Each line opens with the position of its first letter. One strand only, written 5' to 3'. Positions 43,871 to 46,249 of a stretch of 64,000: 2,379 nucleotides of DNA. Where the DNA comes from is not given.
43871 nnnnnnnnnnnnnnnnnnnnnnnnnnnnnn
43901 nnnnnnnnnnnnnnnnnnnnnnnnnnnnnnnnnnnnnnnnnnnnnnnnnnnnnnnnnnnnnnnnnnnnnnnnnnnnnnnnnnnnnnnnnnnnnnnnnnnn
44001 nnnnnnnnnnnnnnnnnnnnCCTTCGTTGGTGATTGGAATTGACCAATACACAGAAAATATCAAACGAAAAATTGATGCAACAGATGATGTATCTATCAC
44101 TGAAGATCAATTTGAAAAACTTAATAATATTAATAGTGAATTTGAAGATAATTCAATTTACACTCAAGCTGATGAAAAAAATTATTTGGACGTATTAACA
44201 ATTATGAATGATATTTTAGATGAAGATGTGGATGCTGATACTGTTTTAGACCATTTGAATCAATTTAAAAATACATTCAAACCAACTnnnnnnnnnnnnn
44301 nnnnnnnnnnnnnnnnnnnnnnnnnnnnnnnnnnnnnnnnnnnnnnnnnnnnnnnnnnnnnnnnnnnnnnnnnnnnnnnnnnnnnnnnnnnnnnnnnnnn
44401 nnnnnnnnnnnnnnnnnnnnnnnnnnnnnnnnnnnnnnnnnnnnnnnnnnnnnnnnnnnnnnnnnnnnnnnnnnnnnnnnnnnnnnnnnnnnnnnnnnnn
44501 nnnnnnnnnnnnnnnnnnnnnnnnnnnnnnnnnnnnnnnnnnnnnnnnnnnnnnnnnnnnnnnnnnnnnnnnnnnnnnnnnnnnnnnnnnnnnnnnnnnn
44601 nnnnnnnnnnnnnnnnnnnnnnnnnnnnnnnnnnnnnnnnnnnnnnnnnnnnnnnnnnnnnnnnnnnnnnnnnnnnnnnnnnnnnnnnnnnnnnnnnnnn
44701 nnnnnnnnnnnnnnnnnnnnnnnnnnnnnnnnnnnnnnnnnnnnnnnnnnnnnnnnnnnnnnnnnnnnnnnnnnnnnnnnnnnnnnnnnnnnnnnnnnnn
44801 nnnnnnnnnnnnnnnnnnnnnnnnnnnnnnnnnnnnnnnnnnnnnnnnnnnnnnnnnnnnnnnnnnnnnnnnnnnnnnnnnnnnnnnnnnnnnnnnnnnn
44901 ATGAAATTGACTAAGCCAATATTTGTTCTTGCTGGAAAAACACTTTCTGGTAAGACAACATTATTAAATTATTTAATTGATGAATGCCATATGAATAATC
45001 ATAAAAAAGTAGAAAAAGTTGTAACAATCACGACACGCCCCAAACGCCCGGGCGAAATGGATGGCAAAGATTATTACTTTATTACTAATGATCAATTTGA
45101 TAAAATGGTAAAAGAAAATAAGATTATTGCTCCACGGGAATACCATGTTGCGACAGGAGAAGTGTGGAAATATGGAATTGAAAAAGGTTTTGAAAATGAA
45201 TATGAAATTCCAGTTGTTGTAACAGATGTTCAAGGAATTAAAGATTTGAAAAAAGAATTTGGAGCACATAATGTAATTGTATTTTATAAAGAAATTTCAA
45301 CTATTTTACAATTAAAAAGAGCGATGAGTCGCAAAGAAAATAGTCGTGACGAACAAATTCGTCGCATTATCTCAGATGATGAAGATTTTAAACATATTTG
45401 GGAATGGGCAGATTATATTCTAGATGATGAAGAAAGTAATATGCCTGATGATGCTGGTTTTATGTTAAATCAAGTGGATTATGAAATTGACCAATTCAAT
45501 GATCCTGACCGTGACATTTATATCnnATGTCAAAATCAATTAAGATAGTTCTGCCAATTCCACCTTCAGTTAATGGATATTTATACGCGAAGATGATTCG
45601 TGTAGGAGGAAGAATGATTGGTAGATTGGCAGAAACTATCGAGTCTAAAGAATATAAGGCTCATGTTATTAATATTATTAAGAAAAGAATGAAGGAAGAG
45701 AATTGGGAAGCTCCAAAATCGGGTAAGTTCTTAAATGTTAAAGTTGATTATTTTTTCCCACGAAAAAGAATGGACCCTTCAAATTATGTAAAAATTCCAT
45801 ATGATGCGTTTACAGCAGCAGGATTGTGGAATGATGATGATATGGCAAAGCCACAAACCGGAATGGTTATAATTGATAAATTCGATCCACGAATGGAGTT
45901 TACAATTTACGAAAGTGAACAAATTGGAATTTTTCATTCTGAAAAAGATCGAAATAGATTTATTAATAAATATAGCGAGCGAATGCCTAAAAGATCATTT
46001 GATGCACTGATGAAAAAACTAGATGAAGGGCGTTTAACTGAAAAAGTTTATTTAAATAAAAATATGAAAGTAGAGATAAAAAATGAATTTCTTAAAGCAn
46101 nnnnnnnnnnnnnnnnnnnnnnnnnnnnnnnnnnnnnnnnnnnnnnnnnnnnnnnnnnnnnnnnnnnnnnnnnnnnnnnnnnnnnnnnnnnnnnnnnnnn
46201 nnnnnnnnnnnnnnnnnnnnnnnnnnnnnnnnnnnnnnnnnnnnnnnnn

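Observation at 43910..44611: Second dUTPase-family paralogue with a 100-aa acidic insertion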

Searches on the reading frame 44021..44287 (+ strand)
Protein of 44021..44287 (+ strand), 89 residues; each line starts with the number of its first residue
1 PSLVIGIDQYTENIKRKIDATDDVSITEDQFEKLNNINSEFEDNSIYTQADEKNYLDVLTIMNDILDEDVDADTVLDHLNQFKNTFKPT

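Call 43: predict_structure(alignment_id=A2)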
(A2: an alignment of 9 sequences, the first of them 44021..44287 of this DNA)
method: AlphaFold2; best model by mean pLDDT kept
length: 89 residues; sequences in the alignment: 9
mean_pLDDT: 69.5   pTM: 0.51
mean pLDDT of the five models: 69.5, 59.0, 58.0, 54.5, 52.1
residues with pLDDT >= 90: 0; 70-90: 48; 50-70: 39; < 50: 2
segments of 3 or more residues with pLDDT < 50: none
pLDDT, mean of each block of 10 residues (from residue 1): 69 71 68 73 69 74 66 71 64
secondary structure, 60 per line:
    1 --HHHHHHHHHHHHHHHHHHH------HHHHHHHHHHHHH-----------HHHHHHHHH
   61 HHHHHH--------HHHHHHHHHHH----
elements in order: H3-21 H28-40 H52-66 H75-85

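Call 46: fold_search(model_id=the predicted structure, library=pdb)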
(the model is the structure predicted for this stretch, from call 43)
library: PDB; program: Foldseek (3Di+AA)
matches with E <= 10: 16; with E <= 0.001: 0
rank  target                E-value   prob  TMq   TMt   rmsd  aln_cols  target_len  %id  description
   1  8wrx                  1.6e+00  0.21  0.35  0.36  10.7        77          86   14  Anti-CRISPR type II-A 28 (released 2024-09-11)
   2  2c0k_A                4.3e+00  0.06  0.31  0.20  10.8        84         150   13  The structure of hemoglobin from the botfly Gasterophilus intestinalis (released 2005-11-09)
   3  2x0l_A                5.5e+00  0.07  0.29  0.05  13.2        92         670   10  Crystal structure of a neuro-specific splicing variant of human histone lysine demethylase LSD1. (released 2010-03-02)
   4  8to0_k                6.2e+00  0.06  0.30  0.08  13.4        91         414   13  48-nm repeating structure of doublets from mouse sperm flagella (released 2023-11-01)
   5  8zno_H                7.0e+00  0.08  0.28  0.34   4.1        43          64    5  Cryo-EM structure of Arachis hypogaea bc1 complex (released 2025-06-04)
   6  4d6t_H                7.5e+00  0.07  0.35  0.43   7.8        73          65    8  Cytochrome bc1 bound to the 4(1H)-pyridone GW844520 (released 2015-01-14)
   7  2c0k_B                7.5e+00  0.04  0.30  0.20  11.1        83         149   12  The structure of hemoglobin from the botfly Gasterophilus intestinalis (released 2005-11-09)
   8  8i7o_B2               7.5e+00  0.04  0.28  0.12  14.5        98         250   14  In situ structure of axonemal doublet microtubules in mouse sperm with 16-nm repeat (released 2023-10-11)
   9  3j9w_AT               8.0e+00  0.03  0.26  0.27  13.8        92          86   10  Cryo-EM structure of the Bacillus subtilis MifM-stalled ribosome complex (released 2015-04-29)
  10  5w5x_A                8.0e+00  0.03  0.22  0.13  14.7        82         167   16  Crystal structure of BAXP168G in complex with an activating antibody (released 2018-06-27)
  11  8i7o_B8               8.5e+00  0.04  0.30  0.17  13.6        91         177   13  In situ structure of axonemal doublet microtubules in mouse sperm with 16-nm repeat (released 2023-10-11)
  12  8y0b_A                8.5e+00  0.04  0.28  0.03  12.6        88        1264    9  Crystal structure of FnCas12a in complex with pre-crRNA and 12nt target DNA (released 2025-01-01)
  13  2iw5_A                9.0e+00  0.06  0.32  0.06  13.3        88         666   10  Structural Basis for CoREST-Dependent Demethylation of Nucleosomes by the Human LSD1 Histone Demethylase (released 2006-08-09)
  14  9gbk_E                9.0e+00  0.03  0.22  0.13   7.4        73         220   11  Blm10-20S proteasome complex from pre1-1 (released 2024-09-11)
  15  1pp9_H                9.6e+00  0.08  0.37  0.46   4.4        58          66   12  Bovine cytochrome bc1 complex with stigmatellin bound (released 2004-07-20)
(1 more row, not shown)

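Call 56: search_protein_representatives(alignment_id=A2)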
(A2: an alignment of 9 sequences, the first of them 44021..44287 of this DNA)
Query: 9 sequences, 87 profile positions. Proteins with E-value up to 0.001 (for the whole library): 1; up to 1e-10: 1; up to 1e-30: 0. The best 1 are listed.
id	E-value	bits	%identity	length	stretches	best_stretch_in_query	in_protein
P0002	8.2e-30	119.6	-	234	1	1-87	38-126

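Call 74: search_protein_families(library=ncbifam, proteins=[window:44027-44281:+], max_evalue=0.01)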
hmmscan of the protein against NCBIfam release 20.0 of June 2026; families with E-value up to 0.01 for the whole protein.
window:44027-44281:+ (85 aa): 0 families

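Call 75: search_protein_families(library=pfam, proteins=[window:44021-44287:+], max_evalue=5)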
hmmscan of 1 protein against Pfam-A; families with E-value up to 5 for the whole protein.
window:44021-44287:+ (89 aa): 3 families
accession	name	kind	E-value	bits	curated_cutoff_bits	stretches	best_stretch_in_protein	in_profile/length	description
PF21188.2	BRR2_plug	-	0.026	15.4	25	1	54-77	4-27/69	Pre-mRNA-splicing helicase BRR2 plug domain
PF17221.8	COMMD1_N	-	0.089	13.6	23.4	1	25-82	13-70/102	COMMD1 N-terminal domain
PF16987.10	KIX_2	-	0.21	12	25.6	1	28-57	34-63/83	KIX domain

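Call 76: search_protein_families(library=padloc, proteins=[window:44021-44287:+], max_evalue=0.1)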
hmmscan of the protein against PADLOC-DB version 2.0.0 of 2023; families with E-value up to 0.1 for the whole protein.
window:44021-44287:+ (89 aa): 0 families

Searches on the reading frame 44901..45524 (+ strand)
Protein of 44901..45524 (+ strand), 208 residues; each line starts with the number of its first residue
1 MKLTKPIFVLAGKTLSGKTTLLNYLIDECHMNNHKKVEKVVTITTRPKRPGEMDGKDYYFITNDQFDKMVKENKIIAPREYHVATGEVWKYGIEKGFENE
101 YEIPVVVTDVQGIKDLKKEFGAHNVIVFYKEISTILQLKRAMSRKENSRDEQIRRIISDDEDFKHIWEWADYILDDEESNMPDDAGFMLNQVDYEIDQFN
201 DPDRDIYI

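Call 3: search_protein_families(library=pfam, proteins=[window:44901-45524:+], max_evalue=0.01)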
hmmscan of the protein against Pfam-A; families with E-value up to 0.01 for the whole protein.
window:44901-45524:+ (208 aa): 4 families
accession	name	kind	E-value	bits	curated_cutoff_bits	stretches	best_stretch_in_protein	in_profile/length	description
PF00625.27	Guanylate_kin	-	1e-19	71.4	25.2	1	8-178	5-167/182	Guanylate kinase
PF01926.29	MMR_HSR1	-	0.00088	19.8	21.9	1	9-157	3-100/113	50S ribosome-binding GTPase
PF20720.3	nSTAND3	-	0.0051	17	27.2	0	7-34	19-46/155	Novel STAND NTPase 3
PF09439.16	SRPRB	-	0.0063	16.3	25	0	5-37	3-35/178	Signal recognition particle receptor beta subunit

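Call 4: search_protein_families(library=phrogs, proteins=[window:44901-45524:+], max_evalue=0.001)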
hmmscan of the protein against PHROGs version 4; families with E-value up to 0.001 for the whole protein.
window:44901-45524:+ (208 aa): 1 family
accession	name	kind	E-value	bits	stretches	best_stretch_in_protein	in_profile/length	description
phrog_1815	-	other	1.2e-40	140.9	1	6-178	4-167/197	guanylate kinase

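Call 74: search_protein_families(library=ncbifam, proteins=[window:44901-45524:+], max_evalue=0.01)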
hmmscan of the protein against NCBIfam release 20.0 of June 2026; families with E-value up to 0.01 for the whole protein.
window:44901-45524:+ (208 aa): 4 families
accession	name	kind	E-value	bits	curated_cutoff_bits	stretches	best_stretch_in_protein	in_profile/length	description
TIGR03263.1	guanyl_kin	equivalog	1e-22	80.7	160.45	1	7-177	3-166/180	guanylate kinase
NF011325.0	PRK14738.1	equivalog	7.3e-16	58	263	1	8-181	16-181/206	guanylate kinase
NF011324.0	PRK14737.1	equivalog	1.1e-14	54.6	318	1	6-176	6-169/187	guanylate kinase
TIGR00152.1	TIGR00152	equivalog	5.5e-06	26.3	65.55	0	125-179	127-177/188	dephospho-CoA kinase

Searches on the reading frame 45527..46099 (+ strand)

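Call 3: search_protein_families(library=pfam, proteins=[window:45527-46099:+], max_evalue=0.01)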
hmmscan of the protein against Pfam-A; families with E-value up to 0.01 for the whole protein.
window:45527-46099:+ (191 aa): 1 family
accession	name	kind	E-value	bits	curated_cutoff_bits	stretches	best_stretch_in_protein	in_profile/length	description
PF05866.16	RusA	-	3.2e-06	28.2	22.8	1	33-127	19-123/124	Endodeoxyribonuclease RusA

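Call 4: search_protein_families(library=phrogs, proteins=[window:45527-46099:+], max_evalue=0.001)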
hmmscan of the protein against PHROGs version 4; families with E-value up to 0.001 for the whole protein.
window:45527-46099:+ (191 aa): 3 families
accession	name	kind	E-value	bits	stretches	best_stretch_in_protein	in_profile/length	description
phrog_34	-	DNA, RNA and nucleotide metabolism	3.4e-25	90.2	1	1-181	71-247/259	RusA-like Holliday junction resolvase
phrog_1682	-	DNA, RNA and nucleotide metabolism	2.9e-07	31.1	1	44-132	62-147/387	RusA-like Holliday junction resolvase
phrog_1532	-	unknown function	1.3e-06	29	1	69-131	10-73/80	-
